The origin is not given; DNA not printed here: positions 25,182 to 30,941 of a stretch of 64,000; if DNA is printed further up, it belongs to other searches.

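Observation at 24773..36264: Seven-gene operon joining PspA/IM30, a YqiJ/NfeD-like protein, two SPFH/flotillin proteins, a giant AAA+ protein and a rhomboid protease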

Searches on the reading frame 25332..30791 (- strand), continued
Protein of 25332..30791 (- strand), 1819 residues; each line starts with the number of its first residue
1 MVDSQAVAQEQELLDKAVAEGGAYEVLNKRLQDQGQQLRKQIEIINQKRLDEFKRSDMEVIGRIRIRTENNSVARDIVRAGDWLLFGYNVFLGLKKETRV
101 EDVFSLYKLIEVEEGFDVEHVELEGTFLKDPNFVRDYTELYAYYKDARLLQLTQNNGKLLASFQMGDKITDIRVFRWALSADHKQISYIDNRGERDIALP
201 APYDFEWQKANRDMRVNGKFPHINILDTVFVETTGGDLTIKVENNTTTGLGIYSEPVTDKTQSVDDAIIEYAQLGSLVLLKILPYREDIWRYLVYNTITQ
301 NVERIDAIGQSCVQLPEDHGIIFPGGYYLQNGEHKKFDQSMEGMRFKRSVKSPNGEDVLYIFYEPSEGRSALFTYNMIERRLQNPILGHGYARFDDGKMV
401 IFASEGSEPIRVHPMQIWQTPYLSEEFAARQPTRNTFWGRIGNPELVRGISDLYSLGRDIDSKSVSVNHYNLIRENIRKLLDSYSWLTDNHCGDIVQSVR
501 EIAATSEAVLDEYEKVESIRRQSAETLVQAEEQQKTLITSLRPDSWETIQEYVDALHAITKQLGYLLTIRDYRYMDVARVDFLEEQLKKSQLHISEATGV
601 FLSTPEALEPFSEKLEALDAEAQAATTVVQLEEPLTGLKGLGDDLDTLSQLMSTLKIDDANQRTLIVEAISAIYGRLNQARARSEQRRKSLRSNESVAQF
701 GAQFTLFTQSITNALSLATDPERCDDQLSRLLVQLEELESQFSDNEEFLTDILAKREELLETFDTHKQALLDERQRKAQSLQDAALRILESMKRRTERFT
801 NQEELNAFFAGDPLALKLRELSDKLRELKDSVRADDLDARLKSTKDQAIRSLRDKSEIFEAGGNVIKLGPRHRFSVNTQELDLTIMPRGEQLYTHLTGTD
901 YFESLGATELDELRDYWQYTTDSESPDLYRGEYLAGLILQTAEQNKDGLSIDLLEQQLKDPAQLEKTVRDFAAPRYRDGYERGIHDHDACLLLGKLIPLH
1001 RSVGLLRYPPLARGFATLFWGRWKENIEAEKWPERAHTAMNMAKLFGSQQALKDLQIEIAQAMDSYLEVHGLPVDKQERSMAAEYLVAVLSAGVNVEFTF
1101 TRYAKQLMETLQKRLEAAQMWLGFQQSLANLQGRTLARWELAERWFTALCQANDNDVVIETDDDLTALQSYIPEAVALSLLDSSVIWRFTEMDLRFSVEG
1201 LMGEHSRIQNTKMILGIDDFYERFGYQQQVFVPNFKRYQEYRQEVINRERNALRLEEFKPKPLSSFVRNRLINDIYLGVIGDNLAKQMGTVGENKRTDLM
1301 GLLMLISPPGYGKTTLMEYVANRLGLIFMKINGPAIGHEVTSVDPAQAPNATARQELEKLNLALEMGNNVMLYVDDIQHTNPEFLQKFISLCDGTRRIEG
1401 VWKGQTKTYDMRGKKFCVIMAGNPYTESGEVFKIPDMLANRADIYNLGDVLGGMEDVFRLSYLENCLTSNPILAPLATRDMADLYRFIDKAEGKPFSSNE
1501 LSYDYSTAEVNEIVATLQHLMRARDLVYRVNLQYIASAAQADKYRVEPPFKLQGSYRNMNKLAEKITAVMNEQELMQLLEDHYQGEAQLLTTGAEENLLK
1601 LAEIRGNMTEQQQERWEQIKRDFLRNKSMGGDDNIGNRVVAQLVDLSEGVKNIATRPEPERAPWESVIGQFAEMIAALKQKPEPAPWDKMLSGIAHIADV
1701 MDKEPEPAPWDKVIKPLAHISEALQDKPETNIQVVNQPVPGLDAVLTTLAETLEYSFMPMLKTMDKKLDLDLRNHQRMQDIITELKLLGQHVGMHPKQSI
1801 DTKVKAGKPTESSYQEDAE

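Call 105: search_dna_similar(query=window:25335-30791:-, collection=plasmids, mode=protein, max_evalue=1e-20, max_rows=15)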
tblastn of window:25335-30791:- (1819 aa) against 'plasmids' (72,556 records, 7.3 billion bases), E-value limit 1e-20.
Records with a match: 13; places in all: 13; records where one place covers at least 80% of the query: 13.
Best place of each record, by identity: 60-80% 2; <60% 11.
By first word of the organism name: Streptomyces 3; Proteus 2; Deinococcus 2; Pseudomonas 1; Halomonas 1; Nonomuraea 1; Photobacterium 1; Vibrio 1; Hymenobacter 1.
By predicted mobility (MOB-suite, as given by PLSDB): non-mobilizable 10; mobilizable 3.
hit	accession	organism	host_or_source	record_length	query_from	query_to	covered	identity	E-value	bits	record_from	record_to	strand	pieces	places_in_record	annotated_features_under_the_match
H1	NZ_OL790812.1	Proteus mirabilis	-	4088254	1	1653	91%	61.7%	0e+0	2128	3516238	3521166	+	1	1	none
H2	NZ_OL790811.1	Proteus mirabilis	-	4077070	1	1653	91%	61.7%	0e+0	2128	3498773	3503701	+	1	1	none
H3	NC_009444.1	Pseudomonas fluorescens SBW25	-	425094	1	1757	97%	58.0%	0e+0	2048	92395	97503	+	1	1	DNA repair ATPase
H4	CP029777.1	Deinococcus actinosclerus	mixed culture,wastewater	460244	17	1660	90%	51.2%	0e+0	1604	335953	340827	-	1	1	DNA repair protein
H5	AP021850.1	Deinococcus grandis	-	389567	21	1654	90%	51.3%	0e+0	1642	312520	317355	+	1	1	hypothetical protein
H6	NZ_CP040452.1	Halomonas sp. PA16-9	-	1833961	7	1650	90%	47.5%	0e+0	1558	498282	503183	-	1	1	none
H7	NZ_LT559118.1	Nonomuraea gerenzanensis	-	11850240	20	1655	90%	44.8%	0e+0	1345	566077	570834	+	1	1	none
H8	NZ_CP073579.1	Photobacterium sp. GJ3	-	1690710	12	1654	90%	44.3%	0e+0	1399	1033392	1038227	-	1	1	record has no annotation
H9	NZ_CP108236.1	Streptomyces sp. NBC_00080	-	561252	22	1653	90%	44.2%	0e+0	1353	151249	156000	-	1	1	DNA repair ATPase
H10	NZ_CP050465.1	Vibrio campbellii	single cell,seawater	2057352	12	1650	90%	43.0%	0e+0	1365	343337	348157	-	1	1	none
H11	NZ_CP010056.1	Hymenobacter sp. DG25B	single cell,soil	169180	20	1654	90%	42.5%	0e+0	1306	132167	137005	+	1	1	DNA repair ATPase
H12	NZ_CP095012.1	Streptomyces sp. 2P-4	cell culture,mudflats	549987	19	1619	88%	39.6%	0e+0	1042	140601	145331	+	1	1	DNA repair ATPase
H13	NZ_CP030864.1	Streptomyces globosus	cell culture,environment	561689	19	1619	88%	39.6%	0e+0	1041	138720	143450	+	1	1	DNA repair ATPase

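Call 106: search_dna_similar(query=window:25335-30791:-, collection=phages, mode=protein, max_evalue=1e-10, max_rows=10)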
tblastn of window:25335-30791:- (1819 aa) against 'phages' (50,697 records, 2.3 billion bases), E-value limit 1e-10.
No match.
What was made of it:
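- Only 13 of 72,556 plasmid records do, and most are megaplasmids or chromids (calls 105, 106).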

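Call 107: get_annotated_region(hit=H11, flank=8000)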
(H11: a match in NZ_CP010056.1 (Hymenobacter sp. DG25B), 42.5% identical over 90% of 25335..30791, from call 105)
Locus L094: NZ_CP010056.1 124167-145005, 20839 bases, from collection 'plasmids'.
description: Hymenobacter sp. DG25B plasmid unnamed, complete sequence
organism: Hymenobacter sp. DG25B (NCBI taxid 1385664)
taxonomy: Bacteria; Bacteroidota; Cytophagia; Cytophagales; Hymenobacteraceae; Hymenobacter; Hymenobacter sp. DG25B
host: -; source: single cell,soil; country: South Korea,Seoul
typing (MOB-suite, as given by PLSDB): non-mobilizable
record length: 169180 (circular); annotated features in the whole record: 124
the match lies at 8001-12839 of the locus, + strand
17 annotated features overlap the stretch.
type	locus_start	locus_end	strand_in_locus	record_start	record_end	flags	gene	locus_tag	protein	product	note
CDS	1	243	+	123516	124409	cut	-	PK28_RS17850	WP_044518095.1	carbohydrate kinase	GO:0005975 - carbohydrate metabolic process [Evidence IEA]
CDS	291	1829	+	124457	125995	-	-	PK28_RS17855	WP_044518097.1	glycoside hydrolase family 32 protein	-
CDS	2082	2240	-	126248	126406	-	-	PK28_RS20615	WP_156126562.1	hypothetical protein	-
CDS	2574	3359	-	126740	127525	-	-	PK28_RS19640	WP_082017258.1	LexA family transcriptional regulator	-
CDS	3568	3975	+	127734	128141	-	-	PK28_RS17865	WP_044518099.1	molecular chaperone Tir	-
CDS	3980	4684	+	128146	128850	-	-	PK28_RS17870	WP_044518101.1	PspA/IM30 family protein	-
CDS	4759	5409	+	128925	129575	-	-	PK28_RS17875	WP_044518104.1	DUF1449 family protein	-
CDS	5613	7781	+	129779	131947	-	-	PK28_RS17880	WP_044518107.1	hypothetical protein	-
CDS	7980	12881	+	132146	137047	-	-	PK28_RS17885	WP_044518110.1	DNA repair ATPase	-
CDS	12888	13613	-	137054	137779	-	-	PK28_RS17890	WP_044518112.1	LytTR family DNA-binding domain-containing protein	-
CDS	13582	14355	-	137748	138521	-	-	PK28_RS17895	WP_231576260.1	histidine kinase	GO:0000160 - phosphorelay signal transduction system [Evidence IEA]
CDS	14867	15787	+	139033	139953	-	-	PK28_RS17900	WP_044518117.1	ABC transporter ATP-binding protein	-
CDS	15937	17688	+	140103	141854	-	-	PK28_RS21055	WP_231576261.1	hypothetical protein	-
CDS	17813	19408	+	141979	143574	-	-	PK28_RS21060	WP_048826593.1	M1 family aminopeptidase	-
CDS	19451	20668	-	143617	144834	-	-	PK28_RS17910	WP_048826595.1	ATP-binding protein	-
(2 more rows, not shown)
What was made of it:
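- The same five-gene unit occurs in Bacteroidota (Hymenobacter, call 107).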

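Call 108: get_annotated_region(hit=H9, flank=8000)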
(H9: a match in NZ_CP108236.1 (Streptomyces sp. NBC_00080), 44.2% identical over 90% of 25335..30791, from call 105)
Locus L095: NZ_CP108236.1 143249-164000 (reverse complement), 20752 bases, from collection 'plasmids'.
description: Streptomyces sp. NBC_00080 plasmid unnamed1, complete sequence
organism: Streptomyces sp. NBC_00080 (NCBI taxid 2975645)
taxonomy: Bacteria; Actinomycetota; Actinomycetes; Kitasatosporales; Streptomycetaceae; Streptomyces; Streptomyces sp. NBC 00080
host: -; source: -; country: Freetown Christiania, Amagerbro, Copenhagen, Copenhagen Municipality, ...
typing (MOB-suite, as given by PLSDB): non-mobilizable; replicon rep_cluster_43
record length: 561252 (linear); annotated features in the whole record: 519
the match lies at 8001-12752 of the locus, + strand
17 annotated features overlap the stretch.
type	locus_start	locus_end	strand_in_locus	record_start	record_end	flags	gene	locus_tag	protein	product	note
CDS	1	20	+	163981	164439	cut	-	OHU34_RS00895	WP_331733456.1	CBS domain-containing protein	-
CDS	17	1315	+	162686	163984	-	-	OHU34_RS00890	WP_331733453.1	ArsB/NhaD family transporter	-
CDS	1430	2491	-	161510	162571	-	-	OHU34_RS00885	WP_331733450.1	helix-turn-helix domain-containing protein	-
CDS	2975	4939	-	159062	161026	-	-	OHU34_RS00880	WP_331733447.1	NAD-binding protein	GO:0006813 - potassium ion transport [Evidence IEA]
CDS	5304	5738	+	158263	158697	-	-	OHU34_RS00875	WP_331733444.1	hypothetical protein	-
CDS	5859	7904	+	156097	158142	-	-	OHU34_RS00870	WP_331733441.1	flotillin family protein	-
CDS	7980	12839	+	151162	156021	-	-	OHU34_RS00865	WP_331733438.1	DNA repair ATPase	-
CDS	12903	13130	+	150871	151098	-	-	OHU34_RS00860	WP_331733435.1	hypothetical protein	-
CDS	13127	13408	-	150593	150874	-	-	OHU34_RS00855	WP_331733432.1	hypothetical protein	-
CDS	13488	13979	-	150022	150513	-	-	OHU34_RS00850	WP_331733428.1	CBS domain-containing protein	-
CDS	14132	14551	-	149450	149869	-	-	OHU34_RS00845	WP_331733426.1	hypothetical protein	-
CDS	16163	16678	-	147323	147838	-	-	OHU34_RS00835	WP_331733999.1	hypothetical protein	-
CDS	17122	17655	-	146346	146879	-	-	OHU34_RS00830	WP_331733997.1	TerD family protein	-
CDS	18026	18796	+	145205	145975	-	-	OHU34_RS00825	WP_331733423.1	hypothetical protein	-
CDS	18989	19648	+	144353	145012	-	-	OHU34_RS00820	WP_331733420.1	superoxide dismutase family protein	-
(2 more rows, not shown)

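Call 109: get_annotated_region(hit=H3, flank=8000)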
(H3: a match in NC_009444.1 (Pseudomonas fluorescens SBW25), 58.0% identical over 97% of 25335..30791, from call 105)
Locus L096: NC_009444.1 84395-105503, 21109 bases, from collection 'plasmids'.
description: Pseudomonas fluorescens SBW25 plasmid pQBR103, complete sequence
organism: Pseudomonas fluorescens SBW25 (NCBI taxid 216595)
taxonomy: Bacteria; Pseudomonadota; Gammaproteobacteria; Pseudomonadales; Pseudomonadaceae; Pseudomonas; Pseudomonas fluorescens; Pseudomonas fluorescens SBW25
host: -; source: -; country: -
typing (MOB-suite, as given by PLSDB): non-mobilizable; replicon rep_cluster_1081; mating-pair formation MPF_I
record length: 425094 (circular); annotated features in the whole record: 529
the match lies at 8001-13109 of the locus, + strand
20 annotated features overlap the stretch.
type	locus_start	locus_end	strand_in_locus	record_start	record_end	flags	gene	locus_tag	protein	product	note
CDS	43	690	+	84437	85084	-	-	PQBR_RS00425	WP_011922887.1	YjfI family protein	-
CDS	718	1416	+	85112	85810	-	-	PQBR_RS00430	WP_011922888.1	PspA/IM30 family protein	-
CDS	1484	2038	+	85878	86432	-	-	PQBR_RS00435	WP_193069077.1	rhomboid family intramembrane serine protease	-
CDS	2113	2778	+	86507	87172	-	-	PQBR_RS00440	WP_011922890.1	DUF2491 family protein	-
CDS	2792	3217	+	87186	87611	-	-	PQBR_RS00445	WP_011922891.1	DUF350 domain-containing protein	-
CDS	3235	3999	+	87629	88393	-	-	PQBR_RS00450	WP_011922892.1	DUF1190 domain-containing protein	-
CDS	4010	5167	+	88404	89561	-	-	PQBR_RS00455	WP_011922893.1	glutathionylspermidine synthase family protein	-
CDS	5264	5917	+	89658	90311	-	-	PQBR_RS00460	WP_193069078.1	hypothetical protein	-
CDS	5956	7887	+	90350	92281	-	-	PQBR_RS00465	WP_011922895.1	SPFH domain-containing protein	-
CDS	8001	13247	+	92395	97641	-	-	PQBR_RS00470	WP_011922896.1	DNA repair ATPase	-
CDS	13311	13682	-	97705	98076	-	-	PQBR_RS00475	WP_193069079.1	histone-like nucleoid-structuring protein, MvaT/MvaU family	GO:0071824 - protein-DNA complex organization [Evidence IEA]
CDS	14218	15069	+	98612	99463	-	-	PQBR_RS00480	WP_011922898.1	hypothetical protein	-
CDS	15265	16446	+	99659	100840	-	-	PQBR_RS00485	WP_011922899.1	C2H2-type zinc finger protein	-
CDS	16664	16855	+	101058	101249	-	-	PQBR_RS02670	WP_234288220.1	hypothetical protein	-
CDS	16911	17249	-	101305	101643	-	-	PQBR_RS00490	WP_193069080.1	hypothetical protein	-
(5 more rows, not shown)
